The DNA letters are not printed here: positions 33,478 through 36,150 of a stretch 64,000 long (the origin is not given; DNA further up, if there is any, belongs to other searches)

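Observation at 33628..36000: Single polypeptide fusing a polyprenyl-phosphate sugar synthase (GT2) to a GT-C-like transferase domain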

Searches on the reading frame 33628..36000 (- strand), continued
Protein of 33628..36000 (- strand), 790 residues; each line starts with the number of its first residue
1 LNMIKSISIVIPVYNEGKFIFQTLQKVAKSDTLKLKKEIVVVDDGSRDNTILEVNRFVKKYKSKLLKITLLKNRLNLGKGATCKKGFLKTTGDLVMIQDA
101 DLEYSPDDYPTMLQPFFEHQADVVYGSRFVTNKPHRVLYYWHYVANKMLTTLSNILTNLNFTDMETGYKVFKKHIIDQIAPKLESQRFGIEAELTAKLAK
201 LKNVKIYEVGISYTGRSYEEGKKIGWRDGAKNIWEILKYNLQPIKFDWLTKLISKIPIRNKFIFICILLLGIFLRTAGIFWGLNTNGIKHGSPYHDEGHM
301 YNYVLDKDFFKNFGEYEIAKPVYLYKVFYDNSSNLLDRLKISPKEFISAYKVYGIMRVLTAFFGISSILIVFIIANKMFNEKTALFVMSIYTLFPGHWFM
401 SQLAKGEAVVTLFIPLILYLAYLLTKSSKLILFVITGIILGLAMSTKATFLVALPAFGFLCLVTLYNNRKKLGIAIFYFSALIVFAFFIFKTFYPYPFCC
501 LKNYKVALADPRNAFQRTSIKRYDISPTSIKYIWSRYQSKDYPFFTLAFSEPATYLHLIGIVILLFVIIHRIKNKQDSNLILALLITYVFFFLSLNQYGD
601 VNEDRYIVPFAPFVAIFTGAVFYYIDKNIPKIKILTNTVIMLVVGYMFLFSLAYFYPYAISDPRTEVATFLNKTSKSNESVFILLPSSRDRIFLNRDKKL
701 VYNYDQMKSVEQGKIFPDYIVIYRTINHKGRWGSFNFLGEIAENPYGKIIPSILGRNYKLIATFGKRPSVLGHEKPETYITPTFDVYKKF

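Call 75: predict_structure(alignment_id=A1)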
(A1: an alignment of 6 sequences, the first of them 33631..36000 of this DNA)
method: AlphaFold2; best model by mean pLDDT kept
length: 790 residues; sequences in the alignment: 6
mean_pLDDT: 66.3   pTM: 0.61
mean pLDDT of the five models: 66.3, 62.0, 59.2, 56.4, 52.5
residues with pLDDT >= 90: 46; 70-90: 358; 50-70: 184; < 50: 202
segments of 3 or more residues with pLDDT < 50: 126-167, 186-197, 199-203, 207-250, 280-299, 313-319, 342-347, 395-405, 510-522, 599-605, 686-691, 725-743, 776-780
pLDDT, mean of each block of 10 residues (from residue 1): 77 80 85 86 83 83 71 74 80 81 68 69 51 31 38 37 45 75 51 46 48 32 35 39 38 66 84 65 35 40 57 45 69 70 47 67 82 91 91 59 53 86 87 88 64 77 85 83 85 62 54 42 57 59 59 80 88 89 87 58 53 89 81 80 83 65 73 84 59 66 76 85 54 33 56 82 73 48 80
secondary structure, 60 per line:
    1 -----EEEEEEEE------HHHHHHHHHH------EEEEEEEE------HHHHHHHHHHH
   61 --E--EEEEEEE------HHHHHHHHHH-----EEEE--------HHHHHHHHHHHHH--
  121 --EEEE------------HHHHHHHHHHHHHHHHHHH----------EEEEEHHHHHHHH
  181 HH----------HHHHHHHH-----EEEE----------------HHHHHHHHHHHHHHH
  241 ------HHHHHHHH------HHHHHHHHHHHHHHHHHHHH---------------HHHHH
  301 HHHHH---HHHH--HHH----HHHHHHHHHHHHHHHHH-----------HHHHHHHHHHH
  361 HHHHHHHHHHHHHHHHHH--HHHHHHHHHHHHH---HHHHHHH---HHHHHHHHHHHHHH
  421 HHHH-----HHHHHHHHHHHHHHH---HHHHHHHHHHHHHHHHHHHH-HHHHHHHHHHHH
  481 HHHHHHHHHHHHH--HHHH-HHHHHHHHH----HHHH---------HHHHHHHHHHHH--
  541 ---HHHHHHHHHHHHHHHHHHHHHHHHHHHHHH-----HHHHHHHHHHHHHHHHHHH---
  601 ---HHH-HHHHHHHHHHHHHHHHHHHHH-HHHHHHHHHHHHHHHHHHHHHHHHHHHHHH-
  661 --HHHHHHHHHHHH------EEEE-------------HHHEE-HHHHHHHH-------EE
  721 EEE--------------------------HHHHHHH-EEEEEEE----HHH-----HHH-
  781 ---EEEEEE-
elements in order (helices of 4 or more, strands of 3 or more residues): E6-13 H20-29 E36-43 H50-60 E66-72 H79-88 E94-97 H106-118 E123-126 H139-157 E168-172 H173-182 H193-200 E206-209 H226-240 H247-254 H261-280 H296-305 H309-312 H322-338 H350-378 H381-393 H397-403 H407-424 H430-444 H448-467 H469-493 H496-499 H501-509 H514-517 H527-538 H544-573 H579-597 H608-628 H630-659 H663-674 E681-684 H704-711 E719-723 H750-756 E758-764 E784-789
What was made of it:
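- The full-length model is low-confidence (pLDDT 66, call 75), so the inter-domain geometry is unknown. There is no structural evidence, because the full-length model is poor (call 75).
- Tried and rejected: It was not used for the domain interface (call 75).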

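Call 76: find_encoding_contigs(protein=P0004, flank=8000, max_places=1)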
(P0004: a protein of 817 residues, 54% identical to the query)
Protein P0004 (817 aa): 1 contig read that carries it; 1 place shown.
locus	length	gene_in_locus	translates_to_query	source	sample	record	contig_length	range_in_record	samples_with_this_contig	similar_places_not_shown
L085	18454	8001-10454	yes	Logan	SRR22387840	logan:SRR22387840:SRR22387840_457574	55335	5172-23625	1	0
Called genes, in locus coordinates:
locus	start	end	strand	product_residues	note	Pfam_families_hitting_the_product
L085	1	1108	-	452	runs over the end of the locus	PF13231:PMT_2 (weak)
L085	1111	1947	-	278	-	PF00535:Glycos_transf_2, PF10111:Glyco_tranf_2_2, PF13641:Glyco_tranf_2_3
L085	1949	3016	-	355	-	PF00534:Glycos_transf_1, PF13692:Glyco_trans_1_4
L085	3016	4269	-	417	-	PF13231:PMT_2 (weak)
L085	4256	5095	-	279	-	PF00535:Glycos_transf_2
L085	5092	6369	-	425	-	PF01943:Polysacc_synt, PF13440:Polysacc_synt_3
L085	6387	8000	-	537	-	PF13231:PMT_2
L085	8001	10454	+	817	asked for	PF00535:Glycos_transf_2, PF13641:Glyco_tranf_2_3 (weak), PF13231:PMT_2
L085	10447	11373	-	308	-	PF01370:Epimerase, PF04321:RmlD_sub_bind, PF07993:NAD_binding_4 (faint), PF01073:3Beta_HSD, PF02719:Polysacc_synt_2, PF16363:GDP_Man_Dehyd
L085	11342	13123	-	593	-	PF13231:PMT_2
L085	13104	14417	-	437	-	-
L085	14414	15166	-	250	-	PF13489:Methyltransf_23, PF05175:MTS, PF02353:CMAS (weak), PF08003:Methyltransf_9, PF13847:Methyltransf_31, PF08241:Methyltransf_11, PF08242:Methyltransf_12, PF13649:Methyltransf_25, +1 more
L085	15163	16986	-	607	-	PF13231:PMT_2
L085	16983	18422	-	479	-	-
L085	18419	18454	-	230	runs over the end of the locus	PF05219:DREV (weak), PF13489:Methyltransf_23, PF13847:Methyltransf_31 (weak), PF08241:Methyltransf_11, PF08242:Methyltransf_12, PF13649:Methyltransf_25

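Call 77: find_encoding_contigs(protein=P0005, flank=8000, max_places=1)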
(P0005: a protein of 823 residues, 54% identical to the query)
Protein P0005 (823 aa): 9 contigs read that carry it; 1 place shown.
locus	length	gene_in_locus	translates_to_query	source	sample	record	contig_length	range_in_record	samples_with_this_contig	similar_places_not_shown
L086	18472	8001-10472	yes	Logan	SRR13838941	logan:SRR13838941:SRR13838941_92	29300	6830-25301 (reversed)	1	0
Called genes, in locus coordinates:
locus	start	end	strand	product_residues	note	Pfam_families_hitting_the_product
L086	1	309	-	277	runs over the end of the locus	PF00535:Glycos_transf_2, PF10111:Glyco_tranf_2_2, PF13641:Glyco_tranf_2_3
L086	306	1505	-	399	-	PF13231:PMT_2 (weak)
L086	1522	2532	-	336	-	PF00534:Glycos_transf_1, PF13692:Glyco_trans_1_4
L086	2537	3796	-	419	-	PF13231:PMT_2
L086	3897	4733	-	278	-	PF00535:Glycos_transf_2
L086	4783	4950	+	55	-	-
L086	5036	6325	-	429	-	PF01943:Polysacc_synt, PF13440:Polysacc_synt_3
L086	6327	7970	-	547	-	PF13231:PMT_2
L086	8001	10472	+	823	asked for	PF00535:Glycos_transf_2, PF10111:Glyco_tranf_2_2, PF13641:Glyco_tranf_2_3, PF13231:PMT_2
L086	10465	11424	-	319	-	PF02719:Polysacc_synt_2, PF01370:Epimerase, PF04321:RmlD_sub_bind, PF07993:NAD_binding_4 (faint), PF01073:3Beta_HSD, PF16363:GDP_Man_Dehyd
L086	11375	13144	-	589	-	PF13231:PMT_2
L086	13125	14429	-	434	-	PF09852:DUF2079 (weak)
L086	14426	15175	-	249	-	PF05401:NodS (weak), PF08003:Methyltransf_9 (weak), PF13489:Methyltransf_23, PF02353:CMAS, PF13847:Methyltransf_31, PF08241:Methyltransf_11, PF08242:Methyltransf_12, PF13649:Methyltransf_25, +3 more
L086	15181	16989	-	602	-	PF13231:PMT_2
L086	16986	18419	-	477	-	-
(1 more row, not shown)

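Call 78: find_encoding_contigs(protein=P0002, flank=8000, max_places=1)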
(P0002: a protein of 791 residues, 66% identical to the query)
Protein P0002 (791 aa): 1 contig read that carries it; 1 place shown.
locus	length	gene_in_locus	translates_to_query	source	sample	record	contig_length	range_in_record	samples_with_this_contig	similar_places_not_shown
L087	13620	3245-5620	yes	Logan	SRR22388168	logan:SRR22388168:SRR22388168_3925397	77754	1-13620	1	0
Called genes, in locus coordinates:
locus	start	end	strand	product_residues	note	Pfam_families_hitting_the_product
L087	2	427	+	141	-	?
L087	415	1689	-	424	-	PF01943:Polysacc_synt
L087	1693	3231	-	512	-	PF13231:PMT_2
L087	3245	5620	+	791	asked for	PF00535:Glycos_transf_2, PF10111:Glyco_tranf_2_2, PF13231:PMT_2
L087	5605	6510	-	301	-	PF04321:RmlD_sub_bind, PF01370:Epimerase, PF16363:GDP_Man_Dehyd, PF02719:Polysacc_synt_2, PF01073:3Beta_HSD, PF07993:NAD_binding_4 (weak)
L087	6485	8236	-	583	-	PF13231:PMT_2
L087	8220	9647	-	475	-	-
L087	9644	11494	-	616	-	PF13231:PMT_2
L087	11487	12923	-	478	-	-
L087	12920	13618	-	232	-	PF05219:DREV, PF13489:Methyltransf_23, PF08241:Methyltransf_11, PF08242:Methyltransf_12, PF13649:Methyltransf_25, PF13847:Methyltransf_31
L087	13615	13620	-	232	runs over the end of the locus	PF01209:Ubie_methyltran, PF13489:Methyltransf_23, PF06325:PrmA, PF08003:Methyltransf_9, PF13847:Methyltransf_31, PF08241:Methyltransf_11, PF08242:Methyltransf_12, PF13649:Methyltransf_25, +3 more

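Call 79: list_cluster_members(proteins=[P0049, P0120, P0016, P0133, P0009, P0001])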
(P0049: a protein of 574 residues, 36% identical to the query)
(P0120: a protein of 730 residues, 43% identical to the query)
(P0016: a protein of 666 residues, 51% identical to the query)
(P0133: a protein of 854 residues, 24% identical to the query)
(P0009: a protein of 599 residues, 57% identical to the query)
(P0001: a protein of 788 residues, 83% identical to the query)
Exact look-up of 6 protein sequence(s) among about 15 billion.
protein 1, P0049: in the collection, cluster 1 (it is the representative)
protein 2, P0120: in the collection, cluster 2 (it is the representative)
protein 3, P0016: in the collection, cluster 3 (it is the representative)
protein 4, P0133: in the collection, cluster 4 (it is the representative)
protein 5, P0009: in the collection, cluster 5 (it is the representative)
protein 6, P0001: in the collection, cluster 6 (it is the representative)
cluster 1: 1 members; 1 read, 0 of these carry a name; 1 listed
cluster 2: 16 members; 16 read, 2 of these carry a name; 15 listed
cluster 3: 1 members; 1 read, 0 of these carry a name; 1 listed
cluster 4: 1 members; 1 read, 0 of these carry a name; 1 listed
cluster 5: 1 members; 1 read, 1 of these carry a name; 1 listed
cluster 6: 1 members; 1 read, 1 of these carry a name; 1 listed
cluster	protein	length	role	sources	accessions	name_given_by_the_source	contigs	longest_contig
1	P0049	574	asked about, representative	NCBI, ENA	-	-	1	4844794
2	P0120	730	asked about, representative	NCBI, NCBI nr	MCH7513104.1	MAG: glycosyltransferase [Bacteroidetes bacterium] | glycosyltransferase [Bacteroidota bacterium]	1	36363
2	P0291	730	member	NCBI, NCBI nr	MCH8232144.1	MAG: glycosyltransferase [Bacteroidetes bacterium] | glycosyltransferase [Bacteroidota bacterium]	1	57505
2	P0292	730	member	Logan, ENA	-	-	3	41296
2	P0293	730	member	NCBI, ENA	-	-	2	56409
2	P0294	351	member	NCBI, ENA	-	-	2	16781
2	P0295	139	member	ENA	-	-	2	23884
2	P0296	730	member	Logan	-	-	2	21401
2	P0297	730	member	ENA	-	-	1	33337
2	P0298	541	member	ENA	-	-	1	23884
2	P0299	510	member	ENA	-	-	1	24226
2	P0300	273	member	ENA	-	-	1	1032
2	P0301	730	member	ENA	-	-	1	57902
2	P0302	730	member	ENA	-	-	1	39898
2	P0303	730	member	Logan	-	-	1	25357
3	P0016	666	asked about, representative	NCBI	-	-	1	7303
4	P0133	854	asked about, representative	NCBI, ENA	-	-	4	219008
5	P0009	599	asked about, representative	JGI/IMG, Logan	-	glycosyltransferase involved in cell wall biosynthesis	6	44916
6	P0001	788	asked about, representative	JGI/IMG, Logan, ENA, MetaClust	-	\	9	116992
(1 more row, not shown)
